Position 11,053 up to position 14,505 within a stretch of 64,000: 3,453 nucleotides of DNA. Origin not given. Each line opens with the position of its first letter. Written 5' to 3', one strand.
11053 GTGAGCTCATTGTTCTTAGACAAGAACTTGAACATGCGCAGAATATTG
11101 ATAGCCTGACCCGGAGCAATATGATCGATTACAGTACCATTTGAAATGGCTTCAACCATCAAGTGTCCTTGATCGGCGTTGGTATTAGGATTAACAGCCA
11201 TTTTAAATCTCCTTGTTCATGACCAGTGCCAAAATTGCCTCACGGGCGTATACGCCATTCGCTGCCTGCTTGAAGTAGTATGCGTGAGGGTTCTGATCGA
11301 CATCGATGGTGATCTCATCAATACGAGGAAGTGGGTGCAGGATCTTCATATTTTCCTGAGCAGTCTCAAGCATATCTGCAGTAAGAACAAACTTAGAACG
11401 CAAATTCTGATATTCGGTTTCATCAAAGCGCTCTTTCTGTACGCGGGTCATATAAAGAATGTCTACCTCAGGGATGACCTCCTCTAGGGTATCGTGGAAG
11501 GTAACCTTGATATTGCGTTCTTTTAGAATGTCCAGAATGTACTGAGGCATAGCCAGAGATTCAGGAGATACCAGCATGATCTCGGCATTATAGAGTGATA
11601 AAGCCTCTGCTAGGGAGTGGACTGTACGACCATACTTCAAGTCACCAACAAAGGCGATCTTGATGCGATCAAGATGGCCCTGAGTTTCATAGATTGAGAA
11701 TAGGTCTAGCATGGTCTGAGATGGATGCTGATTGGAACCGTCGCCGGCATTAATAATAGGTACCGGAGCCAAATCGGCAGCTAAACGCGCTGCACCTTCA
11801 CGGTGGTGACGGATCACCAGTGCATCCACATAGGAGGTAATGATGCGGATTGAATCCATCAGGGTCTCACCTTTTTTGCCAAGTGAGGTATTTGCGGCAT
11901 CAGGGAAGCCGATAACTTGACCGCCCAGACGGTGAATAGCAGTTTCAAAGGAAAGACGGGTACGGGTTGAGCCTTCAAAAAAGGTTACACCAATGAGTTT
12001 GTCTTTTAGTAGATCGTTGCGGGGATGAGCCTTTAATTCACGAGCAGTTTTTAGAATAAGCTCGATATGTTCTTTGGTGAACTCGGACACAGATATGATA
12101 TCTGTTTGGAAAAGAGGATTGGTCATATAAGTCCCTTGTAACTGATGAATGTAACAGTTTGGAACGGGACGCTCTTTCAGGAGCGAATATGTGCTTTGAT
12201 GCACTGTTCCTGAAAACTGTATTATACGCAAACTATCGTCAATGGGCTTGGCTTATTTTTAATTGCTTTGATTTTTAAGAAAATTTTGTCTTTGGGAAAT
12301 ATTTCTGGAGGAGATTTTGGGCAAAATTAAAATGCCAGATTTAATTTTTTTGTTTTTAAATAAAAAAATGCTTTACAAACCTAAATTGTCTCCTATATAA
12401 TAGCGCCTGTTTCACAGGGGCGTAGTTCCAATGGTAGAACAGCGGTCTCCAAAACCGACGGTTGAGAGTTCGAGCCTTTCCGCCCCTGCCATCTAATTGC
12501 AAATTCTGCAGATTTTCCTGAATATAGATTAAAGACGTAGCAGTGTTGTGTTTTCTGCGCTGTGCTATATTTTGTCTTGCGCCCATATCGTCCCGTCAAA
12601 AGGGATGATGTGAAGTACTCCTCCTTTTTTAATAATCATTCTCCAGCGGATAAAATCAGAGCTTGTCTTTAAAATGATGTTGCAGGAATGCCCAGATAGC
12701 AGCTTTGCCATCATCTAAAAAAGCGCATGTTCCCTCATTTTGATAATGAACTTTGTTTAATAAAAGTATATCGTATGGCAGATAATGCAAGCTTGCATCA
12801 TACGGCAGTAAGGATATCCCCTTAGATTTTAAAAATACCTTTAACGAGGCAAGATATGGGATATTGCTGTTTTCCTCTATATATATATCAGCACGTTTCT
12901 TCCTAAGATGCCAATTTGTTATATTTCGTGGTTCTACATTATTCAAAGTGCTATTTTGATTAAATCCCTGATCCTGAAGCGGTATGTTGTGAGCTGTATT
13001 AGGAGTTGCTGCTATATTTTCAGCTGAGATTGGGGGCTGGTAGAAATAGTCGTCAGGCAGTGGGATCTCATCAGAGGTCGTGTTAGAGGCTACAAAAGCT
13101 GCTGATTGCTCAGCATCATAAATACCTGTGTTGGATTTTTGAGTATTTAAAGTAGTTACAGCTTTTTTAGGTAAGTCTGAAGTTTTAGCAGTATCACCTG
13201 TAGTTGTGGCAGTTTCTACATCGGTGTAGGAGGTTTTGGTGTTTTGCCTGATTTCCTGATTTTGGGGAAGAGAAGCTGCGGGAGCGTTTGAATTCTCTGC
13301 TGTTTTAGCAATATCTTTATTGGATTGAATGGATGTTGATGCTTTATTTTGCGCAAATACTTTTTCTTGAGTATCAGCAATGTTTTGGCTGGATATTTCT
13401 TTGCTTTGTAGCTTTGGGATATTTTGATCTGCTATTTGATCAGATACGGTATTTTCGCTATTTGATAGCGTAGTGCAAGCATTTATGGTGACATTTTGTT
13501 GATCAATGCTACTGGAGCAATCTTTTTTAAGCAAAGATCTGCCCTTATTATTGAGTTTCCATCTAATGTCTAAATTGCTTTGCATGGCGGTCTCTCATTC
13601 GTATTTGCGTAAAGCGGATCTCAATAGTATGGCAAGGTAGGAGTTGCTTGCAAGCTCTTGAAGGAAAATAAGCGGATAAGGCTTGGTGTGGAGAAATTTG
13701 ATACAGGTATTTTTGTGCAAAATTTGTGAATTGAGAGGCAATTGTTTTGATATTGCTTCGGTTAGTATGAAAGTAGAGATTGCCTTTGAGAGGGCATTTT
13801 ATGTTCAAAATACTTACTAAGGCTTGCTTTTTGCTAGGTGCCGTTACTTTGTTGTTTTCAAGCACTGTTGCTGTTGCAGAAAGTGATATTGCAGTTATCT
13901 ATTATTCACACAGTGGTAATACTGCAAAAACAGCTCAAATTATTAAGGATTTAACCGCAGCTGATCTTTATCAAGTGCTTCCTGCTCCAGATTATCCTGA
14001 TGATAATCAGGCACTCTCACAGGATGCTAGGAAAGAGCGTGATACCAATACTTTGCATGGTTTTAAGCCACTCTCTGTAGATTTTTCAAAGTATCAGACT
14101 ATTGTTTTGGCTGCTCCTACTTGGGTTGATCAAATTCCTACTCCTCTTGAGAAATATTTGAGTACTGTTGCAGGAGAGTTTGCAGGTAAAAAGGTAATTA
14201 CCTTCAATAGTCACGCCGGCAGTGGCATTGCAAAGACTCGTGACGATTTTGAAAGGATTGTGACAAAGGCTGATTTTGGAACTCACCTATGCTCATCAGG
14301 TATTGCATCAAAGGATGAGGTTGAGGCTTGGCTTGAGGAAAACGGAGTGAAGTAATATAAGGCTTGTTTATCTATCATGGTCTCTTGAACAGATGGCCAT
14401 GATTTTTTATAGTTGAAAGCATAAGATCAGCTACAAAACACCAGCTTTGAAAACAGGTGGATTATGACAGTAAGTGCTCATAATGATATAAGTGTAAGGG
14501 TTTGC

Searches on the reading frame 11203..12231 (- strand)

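Call 34: search_protein_families(library=pfam, proteins=[window:11203-12231:-], max_evalue=0.00001)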
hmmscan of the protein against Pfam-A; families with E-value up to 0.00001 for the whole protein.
window:11203-12231:- (342 aa): 2 families
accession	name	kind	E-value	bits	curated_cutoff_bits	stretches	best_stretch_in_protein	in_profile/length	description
PF02729.26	OTCace_N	-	1.5e-42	145.7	29.9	1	44-182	2-148/148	Aspartate/ornithine carbamoyltransferase, carbamoyl-P binding domain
PF00185.30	OTCace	-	4.5e-35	121.5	29.4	1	189-336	2-156/157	Aspartate/ornithine carbamoyltransferase, Asp/Orn binding domain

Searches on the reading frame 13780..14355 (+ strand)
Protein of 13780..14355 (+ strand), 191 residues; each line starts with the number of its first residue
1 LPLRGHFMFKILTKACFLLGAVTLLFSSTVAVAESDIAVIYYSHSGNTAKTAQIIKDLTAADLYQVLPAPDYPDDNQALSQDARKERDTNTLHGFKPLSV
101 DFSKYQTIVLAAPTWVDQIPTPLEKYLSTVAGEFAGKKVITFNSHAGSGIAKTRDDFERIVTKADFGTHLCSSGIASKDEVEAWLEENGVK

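Call 34: search_protein_families(library=pfam, proteins=[window:13780-14355:+], max_evalue=0.00001)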
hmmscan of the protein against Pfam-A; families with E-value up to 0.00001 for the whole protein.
window:13780-14355:+ (191 aa): 1 family
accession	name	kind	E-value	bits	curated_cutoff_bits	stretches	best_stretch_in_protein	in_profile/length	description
PF12682.12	Flavodoxin_4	-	4.7e-17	62.3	24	1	37-187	2-154/155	Flavodoxin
